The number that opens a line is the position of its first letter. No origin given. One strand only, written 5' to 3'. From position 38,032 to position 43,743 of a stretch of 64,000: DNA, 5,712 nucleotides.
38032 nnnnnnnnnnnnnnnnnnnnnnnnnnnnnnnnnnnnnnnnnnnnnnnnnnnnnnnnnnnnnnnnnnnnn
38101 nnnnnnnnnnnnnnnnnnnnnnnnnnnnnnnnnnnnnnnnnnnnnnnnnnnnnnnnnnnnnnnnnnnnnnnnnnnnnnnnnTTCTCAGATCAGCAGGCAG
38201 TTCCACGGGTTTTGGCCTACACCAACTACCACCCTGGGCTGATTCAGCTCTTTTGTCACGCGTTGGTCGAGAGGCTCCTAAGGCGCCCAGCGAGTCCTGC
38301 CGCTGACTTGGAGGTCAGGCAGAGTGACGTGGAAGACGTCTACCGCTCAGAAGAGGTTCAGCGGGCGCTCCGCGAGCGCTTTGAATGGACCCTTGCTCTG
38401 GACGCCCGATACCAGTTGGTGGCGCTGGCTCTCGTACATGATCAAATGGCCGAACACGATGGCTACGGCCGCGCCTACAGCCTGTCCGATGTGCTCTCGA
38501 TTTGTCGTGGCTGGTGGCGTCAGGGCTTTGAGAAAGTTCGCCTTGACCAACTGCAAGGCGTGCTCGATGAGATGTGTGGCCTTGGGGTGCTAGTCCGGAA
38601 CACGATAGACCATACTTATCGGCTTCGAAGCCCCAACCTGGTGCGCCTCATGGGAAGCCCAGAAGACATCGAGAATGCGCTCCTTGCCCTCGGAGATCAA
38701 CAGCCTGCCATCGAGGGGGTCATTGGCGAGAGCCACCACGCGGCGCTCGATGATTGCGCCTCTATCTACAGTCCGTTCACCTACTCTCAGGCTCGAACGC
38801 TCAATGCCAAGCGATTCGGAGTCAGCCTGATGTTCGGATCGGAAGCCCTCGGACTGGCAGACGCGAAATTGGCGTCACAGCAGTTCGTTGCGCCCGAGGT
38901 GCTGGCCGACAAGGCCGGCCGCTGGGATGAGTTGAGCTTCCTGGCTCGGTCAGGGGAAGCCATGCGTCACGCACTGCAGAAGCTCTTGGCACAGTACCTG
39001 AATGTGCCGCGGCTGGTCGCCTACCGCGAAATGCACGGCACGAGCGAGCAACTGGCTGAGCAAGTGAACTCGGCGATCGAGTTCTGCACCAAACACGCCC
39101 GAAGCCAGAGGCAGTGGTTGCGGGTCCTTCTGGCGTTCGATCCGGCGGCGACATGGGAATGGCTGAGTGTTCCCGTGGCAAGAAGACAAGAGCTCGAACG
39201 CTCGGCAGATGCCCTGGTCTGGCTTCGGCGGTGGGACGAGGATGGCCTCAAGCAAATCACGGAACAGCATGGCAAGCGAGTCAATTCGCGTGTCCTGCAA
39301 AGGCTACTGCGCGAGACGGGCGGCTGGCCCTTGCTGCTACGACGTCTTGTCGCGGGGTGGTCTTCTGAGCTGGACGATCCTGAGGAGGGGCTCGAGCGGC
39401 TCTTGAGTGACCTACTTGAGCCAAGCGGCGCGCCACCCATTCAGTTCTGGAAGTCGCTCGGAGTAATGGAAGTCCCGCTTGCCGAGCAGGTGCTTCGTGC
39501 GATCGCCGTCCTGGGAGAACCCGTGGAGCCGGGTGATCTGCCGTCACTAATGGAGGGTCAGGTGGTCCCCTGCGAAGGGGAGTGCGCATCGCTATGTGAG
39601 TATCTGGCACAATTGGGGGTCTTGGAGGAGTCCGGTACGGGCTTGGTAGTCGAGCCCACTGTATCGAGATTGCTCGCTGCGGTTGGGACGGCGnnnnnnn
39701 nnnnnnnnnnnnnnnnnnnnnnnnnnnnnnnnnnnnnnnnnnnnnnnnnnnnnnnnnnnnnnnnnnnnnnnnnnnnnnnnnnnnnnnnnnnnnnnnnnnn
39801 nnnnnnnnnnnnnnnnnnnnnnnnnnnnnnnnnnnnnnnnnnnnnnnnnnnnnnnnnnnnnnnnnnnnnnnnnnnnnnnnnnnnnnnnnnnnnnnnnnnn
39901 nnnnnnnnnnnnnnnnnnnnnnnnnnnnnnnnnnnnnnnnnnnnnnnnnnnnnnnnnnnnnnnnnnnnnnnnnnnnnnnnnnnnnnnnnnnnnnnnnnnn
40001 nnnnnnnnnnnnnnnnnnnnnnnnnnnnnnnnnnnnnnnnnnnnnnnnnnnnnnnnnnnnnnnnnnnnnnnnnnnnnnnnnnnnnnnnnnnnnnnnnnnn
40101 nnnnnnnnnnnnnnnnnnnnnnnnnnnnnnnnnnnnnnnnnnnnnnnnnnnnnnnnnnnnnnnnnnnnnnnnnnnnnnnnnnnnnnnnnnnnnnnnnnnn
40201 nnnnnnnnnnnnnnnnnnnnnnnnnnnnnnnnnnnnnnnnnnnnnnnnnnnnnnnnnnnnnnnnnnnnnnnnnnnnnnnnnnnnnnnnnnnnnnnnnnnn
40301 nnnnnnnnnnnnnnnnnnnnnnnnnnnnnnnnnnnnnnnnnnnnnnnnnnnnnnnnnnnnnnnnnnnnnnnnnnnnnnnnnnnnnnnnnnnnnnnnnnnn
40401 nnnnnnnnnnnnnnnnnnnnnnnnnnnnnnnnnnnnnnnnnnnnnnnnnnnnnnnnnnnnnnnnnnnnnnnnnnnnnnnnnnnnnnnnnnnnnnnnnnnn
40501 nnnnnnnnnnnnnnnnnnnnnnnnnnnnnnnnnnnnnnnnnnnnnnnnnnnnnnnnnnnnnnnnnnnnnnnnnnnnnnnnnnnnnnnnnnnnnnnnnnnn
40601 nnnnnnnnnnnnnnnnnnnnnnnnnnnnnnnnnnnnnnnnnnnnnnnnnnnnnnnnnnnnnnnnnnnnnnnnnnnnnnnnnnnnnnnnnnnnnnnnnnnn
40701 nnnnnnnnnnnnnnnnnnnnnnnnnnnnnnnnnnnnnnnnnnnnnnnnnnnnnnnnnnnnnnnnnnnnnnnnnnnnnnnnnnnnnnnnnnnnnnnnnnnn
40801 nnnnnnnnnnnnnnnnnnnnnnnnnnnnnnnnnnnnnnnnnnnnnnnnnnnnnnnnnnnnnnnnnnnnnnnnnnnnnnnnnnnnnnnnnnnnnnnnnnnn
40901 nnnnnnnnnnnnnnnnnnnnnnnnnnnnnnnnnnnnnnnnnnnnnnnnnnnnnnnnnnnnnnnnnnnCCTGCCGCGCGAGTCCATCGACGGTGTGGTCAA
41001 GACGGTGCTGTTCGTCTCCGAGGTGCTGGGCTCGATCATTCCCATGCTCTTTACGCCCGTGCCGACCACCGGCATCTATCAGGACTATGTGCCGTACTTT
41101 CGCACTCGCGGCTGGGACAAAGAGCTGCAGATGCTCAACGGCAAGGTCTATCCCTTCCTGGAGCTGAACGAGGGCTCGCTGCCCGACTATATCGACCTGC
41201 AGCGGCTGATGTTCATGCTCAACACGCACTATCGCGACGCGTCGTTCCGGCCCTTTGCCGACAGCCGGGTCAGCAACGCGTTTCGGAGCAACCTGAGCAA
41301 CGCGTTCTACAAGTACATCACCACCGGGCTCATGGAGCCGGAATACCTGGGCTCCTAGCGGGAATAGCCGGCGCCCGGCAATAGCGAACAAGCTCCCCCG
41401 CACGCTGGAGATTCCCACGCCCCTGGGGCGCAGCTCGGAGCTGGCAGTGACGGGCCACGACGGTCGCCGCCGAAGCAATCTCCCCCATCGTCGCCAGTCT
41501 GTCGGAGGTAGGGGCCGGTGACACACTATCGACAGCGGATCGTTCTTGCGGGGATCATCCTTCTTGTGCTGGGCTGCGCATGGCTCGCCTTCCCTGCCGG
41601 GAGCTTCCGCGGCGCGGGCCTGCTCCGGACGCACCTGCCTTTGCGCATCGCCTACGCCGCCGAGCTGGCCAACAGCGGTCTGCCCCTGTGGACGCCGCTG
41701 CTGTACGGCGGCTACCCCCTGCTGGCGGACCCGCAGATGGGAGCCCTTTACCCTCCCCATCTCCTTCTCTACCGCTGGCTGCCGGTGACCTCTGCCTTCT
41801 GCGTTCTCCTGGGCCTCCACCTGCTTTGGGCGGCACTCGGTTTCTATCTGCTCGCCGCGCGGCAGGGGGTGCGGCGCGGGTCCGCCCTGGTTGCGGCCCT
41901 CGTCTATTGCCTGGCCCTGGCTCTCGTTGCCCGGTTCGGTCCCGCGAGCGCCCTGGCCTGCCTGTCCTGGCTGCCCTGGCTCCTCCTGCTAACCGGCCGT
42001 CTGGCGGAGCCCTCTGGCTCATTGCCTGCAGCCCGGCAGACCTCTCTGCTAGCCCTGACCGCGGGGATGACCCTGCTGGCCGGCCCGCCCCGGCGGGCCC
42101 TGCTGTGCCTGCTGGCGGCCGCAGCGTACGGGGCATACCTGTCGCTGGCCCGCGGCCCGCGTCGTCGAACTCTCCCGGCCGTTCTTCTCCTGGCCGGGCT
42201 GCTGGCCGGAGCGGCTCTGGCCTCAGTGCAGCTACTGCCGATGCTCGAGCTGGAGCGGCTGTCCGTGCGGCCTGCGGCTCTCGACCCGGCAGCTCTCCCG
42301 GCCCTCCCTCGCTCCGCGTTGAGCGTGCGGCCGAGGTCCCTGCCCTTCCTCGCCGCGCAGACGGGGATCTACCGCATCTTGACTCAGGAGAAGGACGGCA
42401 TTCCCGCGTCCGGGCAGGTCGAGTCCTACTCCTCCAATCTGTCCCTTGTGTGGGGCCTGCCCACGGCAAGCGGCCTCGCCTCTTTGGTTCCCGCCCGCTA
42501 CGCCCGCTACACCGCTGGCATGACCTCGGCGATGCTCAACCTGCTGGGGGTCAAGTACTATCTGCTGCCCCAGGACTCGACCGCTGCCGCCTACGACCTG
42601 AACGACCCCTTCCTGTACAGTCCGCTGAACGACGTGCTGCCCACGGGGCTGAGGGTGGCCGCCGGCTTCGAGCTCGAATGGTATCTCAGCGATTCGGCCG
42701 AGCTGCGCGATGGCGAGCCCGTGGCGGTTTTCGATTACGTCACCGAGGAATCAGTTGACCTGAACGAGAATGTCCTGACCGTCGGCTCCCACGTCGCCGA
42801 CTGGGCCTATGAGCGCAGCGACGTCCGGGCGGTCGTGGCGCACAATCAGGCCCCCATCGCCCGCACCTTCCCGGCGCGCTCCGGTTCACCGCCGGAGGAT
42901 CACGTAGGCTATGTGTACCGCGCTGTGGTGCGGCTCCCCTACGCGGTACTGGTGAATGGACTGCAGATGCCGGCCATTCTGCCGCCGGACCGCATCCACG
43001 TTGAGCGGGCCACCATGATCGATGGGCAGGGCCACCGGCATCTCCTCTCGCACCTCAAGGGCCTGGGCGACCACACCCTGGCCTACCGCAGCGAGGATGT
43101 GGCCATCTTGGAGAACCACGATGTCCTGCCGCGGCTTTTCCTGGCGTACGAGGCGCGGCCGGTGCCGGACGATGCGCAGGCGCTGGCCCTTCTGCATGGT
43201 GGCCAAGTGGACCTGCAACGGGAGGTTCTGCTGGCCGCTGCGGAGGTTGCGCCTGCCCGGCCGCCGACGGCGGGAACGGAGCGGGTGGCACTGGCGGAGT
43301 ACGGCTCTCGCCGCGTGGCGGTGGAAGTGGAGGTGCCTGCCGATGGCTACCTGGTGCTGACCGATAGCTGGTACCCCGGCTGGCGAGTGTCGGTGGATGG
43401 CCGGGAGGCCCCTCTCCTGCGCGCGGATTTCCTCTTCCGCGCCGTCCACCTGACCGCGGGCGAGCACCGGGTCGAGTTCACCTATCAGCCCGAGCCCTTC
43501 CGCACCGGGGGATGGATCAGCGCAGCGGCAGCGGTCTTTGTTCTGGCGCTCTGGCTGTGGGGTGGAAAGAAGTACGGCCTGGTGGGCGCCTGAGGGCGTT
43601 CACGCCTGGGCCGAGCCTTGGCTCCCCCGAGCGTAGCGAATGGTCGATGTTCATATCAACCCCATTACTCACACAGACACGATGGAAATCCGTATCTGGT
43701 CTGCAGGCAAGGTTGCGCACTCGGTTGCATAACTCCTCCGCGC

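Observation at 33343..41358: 7.6-kb two-gene cassette inserted at the 3' end of a radical SAM gene and bracketed by 392-bp direct repeats at ~96% identity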

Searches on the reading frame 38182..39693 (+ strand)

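Call 43: search_protein_families(library=pfam, proteins=[window:38182-39693:+], max_evalue=1)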
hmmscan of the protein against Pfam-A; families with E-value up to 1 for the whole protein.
window:38182-39693:+ (504 aa): 2 families
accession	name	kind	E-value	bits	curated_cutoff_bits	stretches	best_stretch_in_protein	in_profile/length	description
PF12054.13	DUF3535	-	0.008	15.9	26.2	1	227-324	138-237/448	Domain of unknown function (DUF3535)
PF02801.28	Ketoacyl-synt_C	-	0.057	13.9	20.8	1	252-294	18-60/119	Beta-ketoacyl synthase, C-terminal domain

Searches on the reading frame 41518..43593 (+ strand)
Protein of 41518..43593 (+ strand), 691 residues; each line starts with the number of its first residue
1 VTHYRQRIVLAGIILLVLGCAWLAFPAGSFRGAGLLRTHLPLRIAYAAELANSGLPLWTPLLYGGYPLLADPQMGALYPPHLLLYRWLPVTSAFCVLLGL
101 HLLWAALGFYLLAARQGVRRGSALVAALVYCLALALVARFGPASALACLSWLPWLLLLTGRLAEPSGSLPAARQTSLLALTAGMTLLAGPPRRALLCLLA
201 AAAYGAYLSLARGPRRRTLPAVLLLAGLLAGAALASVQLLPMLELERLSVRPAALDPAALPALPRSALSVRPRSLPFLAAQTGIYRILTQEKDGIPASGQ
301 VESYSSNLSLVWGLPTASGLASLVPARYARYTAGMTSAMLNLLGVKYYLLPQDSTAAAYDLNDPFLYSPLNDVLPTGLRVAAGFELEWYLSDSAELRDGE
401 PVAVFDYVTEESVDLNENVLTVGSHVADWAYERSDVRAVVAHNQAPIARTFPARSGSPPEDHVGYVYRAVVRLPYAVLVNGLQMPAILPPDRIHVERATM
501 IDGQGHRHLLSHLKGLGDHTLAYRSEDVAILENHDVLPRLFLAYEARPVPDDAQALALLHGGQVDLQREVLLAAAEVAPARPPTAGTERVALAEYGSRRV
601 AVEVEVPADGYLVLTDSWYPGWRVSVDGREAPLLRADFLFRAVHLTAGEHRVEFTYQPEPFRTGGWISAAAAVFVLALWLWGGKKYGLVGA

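Call 6: search_protein_families(library=pfam, proteins=[window:41518-43593:+])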
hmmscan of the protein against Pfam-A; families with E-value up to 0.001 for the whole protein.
window:41518-43593:+ (691 aa): 1 family
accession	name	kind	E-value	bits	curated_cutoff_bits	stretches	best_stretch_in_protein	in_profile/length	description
PF09586.16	YfhO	-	1.9e-10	40.2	28.5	1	590-668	756-835/835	Bacterial membrane protein YfhO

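Call 8: search_protein_families(library=padloc, proteins=[window:41518-43593:+], max_evalue=0.01)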
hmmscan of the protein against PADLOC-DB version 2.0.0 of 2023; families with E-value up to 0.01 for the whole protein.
window:41518-43593:+ (691 aa): 0 families

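Call 9: search_protein_families(library=ncbifam, proteins=[window:41518-43593:+], max_evalue=0.01)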
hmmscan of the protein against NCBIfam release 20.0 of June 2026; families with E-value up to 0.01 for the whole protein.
window:41518-43593:+ (691 aa): 2 families
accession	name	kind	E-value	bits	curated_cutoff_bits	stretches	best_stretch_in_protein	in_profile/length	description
NF047590.1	GlcsyltransPgfM2Strep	equivalog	1.1e-06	27.2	1500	1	599-678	796-876/884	glycosyltransferase PgfM2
NF047589.1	GlcsyltransPgfM1Strep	equivalog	6.5e-06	24.4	1400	1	593-679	864-951/955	glycosyltransferase PgfM1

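Call 26: find_encoding_contigs(protein=window:41518-43590:+, flank=10000, max_places=10)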
Protein window:41518-43590:+ (691 aa): 3 contigs read that carry it; 2 places shown.
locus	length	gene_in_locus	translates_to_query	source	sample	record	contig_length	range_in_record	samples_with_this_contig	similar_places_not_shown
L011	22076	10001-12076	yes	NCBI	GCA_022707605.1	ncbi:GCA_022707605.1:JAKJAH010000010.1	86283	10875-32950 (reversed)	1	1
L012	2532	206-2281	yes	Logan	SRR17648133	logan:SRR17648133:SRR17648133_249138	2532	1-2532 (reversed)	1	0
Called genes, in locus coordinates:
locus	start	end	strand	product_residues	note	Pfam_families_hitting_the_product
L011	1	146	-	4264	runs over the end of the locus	PF17210:SdrD_B, PF17210:SdrD_B, PF20009:GEVED, PF17210:SdrD_B, PF20009:GEVED, PF17210:SdrD_B, PF20009:GEVED, PF17210:SdrD_B, +14 more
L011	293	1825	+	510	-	PF02310:B12-binding (weak), PF04055:Radical_SAM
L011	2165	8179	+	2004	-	PF13401:AAA_22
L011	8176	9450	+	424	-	-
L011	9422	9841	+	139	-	-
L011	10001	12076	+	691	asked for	PF09586:YfhO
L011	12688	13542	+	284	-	PF00392:GntR, PF07702:UTRA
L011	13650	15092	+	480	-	PF01547:SBP_bac_1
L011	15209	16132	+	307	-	PF00528:BPD_transp_1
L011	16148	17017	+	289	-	PF00528:BPD_transp_1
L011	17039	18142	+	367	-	PF00005:ABC_tran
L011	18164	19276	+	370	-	PF00005:ABC_tran, PF13304:AAA_21 (faint)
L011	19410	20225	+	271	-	PF01791:DeoC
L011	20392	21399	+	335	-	PF08240:ADH_N, PF16912:Glu_dehyd_C (weak), PF00107:ADH_zinc_N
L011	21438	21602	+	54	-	-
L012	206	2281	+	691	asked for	PF09586:YfhO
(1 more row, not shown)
